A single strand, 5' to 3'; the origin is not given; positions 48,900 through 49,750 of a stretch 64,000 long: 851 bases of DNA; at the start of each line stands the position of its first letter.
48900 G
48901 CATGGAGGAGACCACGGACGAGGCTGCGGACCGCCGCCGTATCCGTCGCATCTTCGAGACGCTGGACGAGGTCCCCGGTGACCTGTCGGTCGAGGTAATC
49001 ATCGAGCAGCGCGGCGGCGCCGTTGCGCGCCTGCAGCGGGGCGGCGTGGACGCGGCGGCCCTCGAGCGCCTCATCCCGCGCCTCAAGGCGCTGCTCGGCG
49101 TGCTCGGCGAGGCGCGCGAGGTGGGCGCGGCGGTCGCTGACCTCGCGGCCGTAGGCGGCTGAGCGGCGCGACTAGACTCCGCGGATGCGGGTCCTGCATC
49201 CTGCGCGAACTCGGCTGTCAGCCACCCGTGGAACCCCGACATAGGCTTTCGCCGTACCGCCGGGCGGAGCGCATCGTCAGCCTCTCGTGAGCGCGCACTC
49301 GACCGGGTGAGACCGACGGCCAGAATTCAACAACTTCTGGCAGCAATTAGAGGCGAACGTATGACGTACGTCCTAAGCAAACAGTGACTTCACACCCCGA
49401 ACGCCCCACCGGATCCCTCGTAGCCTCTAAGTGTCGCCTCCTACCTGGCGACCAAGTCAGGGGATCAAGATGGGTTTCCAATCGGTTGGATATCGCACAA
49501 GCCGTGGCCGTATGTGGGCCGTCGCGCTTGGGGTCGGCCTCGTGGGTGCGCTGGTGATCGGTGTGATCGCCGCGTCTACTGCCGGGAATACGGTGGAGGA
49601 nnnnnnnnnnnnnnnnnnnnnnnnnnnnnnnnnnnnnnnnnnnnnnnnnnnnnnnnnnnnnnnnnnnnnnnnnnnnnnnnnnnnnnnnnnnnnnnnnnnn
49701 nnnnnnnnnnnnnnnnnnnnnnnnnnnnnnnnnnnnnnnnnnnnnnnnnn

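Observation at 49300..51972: Dedicated SipW-type signal peptidase flanked by two small exported proteins sharing a non-canonical N-terminal motif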

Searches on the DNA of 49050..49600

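Call 57: search_rna_families(source=window, start=49050, end=49600, threshold=evalue, max_evalue=5)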
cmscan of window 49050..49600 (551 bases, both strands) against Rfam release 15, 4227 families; matches with E-value up to 5: 0.
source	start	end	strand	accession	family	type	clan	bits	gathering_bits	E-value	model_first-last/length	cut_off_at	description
